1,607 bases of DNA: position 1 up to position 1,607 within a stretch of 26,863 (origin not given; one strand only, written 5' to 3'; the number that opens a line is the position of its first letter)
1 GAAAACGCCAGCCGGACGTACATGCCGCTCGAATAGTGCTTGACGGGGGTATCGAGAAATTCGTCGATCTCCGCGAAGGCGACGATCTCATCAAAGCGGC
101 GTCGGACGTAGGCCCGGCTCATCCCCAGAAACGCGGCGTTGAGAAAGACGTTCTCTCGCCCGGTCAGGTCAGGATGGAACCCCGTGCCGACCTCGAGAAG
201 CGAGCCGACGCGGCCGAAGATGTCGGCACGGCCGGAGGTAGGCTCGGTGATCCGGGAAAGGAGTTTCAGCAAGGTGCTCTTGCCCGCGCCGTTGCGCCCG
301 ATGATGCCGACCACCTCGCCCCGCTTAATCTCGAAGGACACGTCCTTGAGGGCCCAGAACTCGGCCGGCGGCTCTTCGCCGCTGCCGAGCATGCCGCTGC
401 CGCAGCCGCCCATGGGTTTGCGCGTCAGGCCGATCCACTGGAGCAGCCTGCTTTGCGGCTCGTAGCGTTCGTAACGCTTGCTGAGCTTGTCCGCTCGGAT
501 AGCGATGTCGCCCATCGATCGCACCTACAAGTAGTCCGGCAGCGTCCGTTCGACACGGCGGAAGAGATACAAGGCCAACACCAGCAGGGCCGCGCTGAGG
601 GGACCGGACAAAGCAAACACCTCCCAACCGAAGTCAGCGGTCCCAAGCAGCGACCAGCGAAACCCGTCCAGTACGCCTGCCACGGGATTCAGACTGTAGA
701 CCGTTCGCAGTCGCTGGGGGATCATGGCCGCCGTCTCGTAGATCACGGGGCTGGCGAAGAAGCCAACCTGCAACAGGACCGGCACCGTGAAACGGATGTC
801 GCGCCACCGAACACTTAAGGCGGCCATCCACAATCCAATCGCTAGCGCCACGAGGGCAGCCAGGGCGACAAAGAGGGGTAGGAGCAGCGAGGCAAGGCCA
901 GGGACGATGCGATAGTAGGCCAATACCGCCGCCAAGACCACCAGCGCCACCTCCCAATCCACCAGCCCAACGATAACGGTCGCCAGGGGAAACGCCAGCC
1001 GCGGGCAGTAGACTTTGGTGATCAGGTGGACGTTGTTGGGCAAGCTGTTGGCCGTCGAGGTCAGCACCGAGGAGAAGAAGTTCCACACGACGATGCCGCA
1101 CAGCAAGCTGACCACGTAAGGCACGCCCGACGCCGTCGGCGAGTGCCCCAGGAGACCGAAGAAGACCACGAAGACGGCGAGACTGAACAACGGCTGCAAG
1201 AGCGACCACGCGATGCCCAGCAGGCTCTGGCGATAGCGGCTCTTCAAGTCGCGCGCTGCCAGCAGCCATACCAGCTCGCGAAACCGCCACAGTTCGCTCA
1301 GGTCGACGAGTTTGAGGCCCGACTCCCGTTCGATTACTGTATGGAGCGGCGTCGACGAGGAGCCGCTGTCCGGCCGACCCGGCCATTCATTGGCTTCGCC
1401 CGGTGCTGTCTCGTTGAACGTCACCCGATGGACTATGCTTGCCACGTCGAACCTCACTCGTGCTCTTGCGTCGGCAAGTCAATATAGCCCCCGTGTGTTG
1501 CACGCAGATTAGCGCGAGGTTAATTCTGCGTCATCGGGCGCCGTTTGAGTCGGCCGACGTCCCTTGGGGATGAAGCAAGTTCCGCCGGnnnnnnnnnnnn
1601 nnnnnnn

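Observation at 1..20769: Candidate planctomycete pilin assembly and glycosylation/modification locus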

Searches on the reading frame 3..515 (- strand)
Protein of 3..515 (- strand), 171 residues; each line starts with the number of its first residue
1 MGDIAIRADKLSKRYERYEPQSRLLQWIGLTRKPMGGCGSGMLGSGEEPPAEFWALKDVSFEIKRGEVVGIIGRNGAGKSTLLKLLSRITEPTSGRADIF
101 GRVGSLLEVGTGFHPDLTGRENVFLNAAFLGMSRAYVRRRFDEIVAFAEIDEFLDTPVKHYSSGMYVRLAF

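Call 6: search_protein_families(library=pfam, proteins=[window:3-515:-], max_evalue=0.01)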
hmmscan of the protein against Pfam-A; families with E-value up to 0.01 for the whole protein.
seq(171 aa): 5 families
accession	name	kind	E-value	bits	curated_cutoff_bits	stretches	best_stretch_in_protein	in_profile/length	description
PF00005.33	ABC_tran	-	2.6e-18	67.4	25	1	56-170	1-118/137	ABC transporter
PF13304.12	AAA_21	-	5.2e-05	23.9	27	1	69-90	2-23/304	AAA domain, putative AbiEii toxin, Type IV TA system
PF13555.12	AAA_29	-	0.00041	20.5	27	1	59-83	15-39/61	P-loop containing region of AAA domain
PF13476.12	AAA_23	-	0.00078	20.6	27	1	57-87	11-40/201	AAA domain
PF13175.12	AAA_15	-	0.0049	17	32.1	1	56-91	14-48/374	AAA ATPase domain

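Call 70: search_protein_families(library=ncbifam, proteins=[window:3-515:-], max_evalue=0.001)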
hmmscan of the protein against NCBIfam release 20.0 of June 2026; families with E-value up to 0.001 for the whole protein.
seq(171 aa): 173 families (the best 25 are shown)
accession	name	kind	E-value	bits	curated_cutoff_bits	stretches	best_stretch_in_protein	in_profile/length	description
NF050108.1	galactan_ABC_ATP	equivalog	1.7e-37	129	400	1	43-170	32-159/244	galactan export ABC transporter ATP-binding subunit Wzt/RfbE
NF010065.0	PRK13545.1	equivalog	4.5e-30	104.8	538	1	54-171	38-154/549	teichoic acids export protein ATP-binding subunit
TIGR01188.1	drrA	subfamily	2.1e-25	89.7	312.45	2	52-101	5-54/302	daunorubicin resistance ABC transporter, ATP-binding protein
NF010066.0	PRK13546.1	equivalog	1.9e-24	86.5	320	1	52-171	36-154/264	teichoic acids export ABC transporter ATP-binding subunit TagH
NF033858.1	ABC2_perm_RbbA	equivalog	7.6e-18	63.8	1050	1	52-102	278-328/909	ribosome-associated ATPase/putative transporter RbbA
NF010060.0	PRK13537.1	equivalog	6.5e-16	58.1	521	1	56-170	31-156/314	nodulation factor ABC transporter ATP-binding protein NodI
TIGR01166.1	cbiO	subfamily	6.2e-15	55.2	211.8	1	55-101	7-53/190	cobalt ABC transporter, ATP-binding protein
TIGR03864.1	PQQ_ABC_ATP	hypoth_equivalog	2.9e-14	53.1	302.25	1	55-165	16-137/236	ABC transporter, ATP-binding subunit, PQQ-dependent alcohol dehydrogenase system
TIGR02315.1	ABC_phnC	equivalog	3.7e-13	49.5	266.1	1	55-98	17-60/243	phosphonate ABC transporter ATP-binding protein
TIGR03375.1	type_I_sec_LssB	subfamily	4.2e-13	48.5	693.1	1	54-97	481-524/696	type I secretion system permease/ATPase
TIGR03740.1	galliderm_ABC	subfamily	4.3e-13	49.5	309.75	1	55-169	15-133/223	lantibiotic protection ABC transporter ATP-binding subunit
TIGR04521.1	ECF_ATPase_2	equivalog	1.1e-12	47.6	330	1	49-101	14-66/279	energy-coupling factor transporter ATPase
NF010068.0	PRK13548.1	equivalog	1.4e-12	47.3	261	1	56-102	21-67/261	heme ABC transporter ATP-binding protein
TIGR02673.1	FtsE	equivalog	1.5e-12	47.6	264.85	1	51-102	13-64/214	cell division ATP-binding protein FtsE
TIGR04520.1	ECF_ATPase_1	equivalog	2.2e-12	47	315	1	53-101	15-63/269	energy-coupling factor transporter ATPase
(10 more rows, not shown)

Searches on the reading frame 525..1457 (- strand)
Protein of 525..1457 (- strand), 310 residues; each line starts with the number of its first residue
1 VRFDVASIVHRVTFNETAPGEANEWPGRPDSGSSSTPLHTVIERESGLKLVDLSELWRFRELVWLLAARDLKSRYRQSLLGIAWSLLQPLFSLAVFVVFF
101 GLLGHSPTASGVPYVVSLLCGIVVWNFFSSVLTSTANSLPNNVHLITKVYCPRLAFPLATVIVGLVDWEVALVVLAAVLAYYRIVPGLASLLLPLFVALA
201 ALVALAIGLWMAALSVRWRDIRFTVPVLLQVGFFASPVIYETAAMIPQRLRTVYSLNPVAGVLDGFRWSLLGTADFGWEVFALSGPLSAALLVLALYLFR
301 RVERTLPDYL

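Call 6: search_protein_families(library=pfam, proteins=[window:525-1457:-], max_evalue=0.01)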
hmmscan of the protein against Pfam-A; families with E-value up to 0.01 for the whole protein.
window:525-1457:- (310 aa): 1 family
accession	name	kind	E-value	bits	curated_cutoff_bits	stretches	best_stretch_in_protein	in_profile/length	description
PF01061.29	ABC2_membrane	-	3.1e-21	76.3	26.9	1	62-270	2-210/211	ABC-2 type transporter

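Call 7: search_protein_families(library=ncbifam, proteins=[window:525-1457:-], max_evalue=0.01)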
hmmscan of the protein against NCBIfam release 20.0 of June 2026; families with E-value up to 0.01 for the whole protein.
window:525-1457:- (310 aa): 4 families
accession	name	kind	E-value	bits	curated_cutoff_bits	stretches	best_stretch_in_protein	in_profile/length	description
NF050109.1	galactan_ABC_perm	equivalog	9.3e-18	64.7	380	1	50-301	11-263/272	galactan export ABC transporter permease subunit Wzm/RfbD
NF050053.1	CapPschTportKpsM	equivalog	4.1e-12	46.6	300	1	62-272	4-219/257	capsule polysaccharide transporter KpsM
NF011723.0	PRK15176.1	equivalog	5.2e-11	42.8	297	1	59-260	17-217/264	Vi polysaccharide ABC transporter inner membrane protein VexB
NF011648.0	PRK15066.1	subfamily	0.0029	17.2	225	1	86-301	29-251/257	ABC transporter permease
